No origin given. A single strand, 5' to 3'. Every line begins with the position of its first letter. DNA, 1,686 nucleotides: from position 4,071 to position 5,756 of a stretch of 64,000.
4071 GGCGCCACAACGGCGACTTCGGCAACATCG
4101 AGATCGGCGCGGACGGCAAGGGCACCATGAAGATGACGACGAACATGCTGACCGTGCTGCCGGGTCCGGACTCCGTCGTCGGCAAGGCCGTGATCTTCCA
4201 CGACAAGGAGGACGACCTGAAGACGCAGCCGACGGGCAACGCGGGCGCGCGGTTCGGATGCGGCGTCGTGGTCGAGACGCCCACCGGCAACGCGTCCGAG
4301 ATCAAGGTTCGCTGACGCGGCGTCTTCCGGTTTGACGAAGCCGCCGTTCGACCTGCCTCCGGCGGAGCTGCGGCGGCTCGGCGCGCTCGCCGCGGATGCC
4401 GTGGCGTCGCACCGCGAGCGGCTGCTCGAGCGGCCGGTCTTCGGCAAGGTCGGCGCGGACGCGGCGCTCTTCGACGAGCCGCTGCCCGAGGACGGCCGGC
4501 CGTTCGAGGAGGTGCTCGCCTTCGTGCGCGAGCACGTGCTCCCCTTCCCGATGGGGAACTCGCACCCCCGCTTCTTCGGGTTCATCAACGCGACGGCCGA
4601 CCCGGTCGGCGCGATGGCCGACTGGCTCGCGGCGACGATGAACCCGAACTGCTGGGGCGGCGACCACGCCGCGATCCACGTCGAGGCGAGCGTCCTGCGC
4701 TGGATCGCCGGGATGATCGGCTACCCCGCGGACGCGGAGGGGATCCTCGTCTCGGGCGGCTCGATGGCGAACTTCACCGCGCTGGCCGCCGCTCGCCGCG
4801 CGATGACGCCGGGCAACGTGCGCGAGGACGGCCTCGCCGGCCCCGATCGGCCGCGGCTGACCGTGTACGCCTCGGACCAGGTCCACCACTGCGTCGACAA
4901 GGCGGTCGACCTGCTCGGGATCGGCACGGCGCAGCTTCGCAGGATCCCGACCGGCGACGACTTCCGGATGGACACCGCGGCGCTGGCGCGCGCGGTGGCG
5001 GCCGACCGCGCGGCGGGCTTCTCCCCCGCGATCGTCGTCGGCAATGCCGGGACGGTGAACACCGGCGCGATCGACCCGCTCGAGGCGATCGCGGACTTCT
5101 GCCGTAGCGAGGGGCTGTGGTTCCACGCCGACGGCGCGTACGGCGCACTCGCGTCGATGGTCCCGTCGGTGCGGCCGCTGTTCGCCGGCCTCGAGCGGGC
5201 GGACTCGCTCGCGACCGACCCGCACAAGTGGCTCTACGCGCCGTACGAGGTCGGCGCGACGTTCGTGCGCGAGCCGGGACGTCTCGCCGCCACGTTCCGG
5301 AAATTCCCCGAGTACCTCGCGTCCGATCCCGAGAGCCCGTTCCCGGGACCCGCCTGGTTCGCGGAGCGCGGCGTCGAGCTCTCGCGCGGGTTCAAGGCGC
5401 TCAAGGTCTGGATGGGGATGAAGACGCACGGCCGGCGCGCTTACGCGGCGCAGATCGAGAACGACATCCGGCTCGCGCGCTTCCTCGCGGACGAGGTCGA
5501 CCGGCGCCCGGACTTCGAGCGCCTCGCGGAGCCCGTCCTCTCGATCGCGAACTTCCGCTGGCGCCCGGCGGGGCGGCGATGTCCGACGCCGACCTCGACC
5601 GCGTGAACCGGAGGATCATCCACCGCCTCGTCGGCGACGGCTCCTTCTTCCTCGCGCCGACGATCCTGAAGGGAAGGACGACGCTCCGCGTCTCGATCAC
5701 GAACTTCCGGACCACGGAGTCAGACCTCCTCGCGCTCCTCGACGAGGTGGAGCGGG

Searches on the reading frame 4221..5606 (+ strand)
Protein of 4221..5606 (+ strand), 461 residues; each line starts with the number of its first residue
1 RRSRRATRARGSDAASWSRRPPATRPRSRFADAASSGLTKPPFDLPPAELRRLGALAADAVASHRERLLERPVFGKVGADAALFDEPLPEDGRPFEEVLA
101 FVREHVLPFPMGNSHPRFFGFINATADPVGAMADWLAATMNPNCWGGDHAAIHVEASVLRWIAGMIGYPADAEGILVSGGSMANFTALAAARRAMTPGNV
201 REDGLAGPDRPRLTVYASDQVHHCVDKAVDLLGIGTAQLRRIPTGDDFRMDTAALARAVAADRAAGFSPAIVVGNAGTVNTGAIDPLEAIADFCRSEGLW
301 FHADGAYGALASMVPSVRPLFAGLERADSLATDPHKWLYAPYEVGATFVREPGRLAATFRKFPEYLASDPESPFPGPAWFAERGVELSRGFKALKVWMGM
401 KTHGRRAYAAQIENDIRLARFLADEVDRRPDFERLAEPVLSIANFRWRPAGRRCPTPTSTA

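Call 66: search_protein_families(library=pfam, proteins=[window:4221-5606:+], max_evalue=0.001)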
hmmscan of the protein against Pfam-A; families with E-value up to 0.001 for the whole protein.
window:4221-5606:+ (461 aa): 2 families
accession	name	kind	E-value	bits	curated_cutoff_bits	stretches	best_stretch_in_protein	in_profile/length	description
PF00282.25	Pyridoxal_deC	-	6.8e-66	222.9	27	1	82-446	6-373/375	Pyridoxal-dependent decarboxylase conserved domain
PF01212.27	Beta_elim_lyase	-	4.1e-05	23.5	27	1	138-318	21-184/288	Beta-eliminating lyase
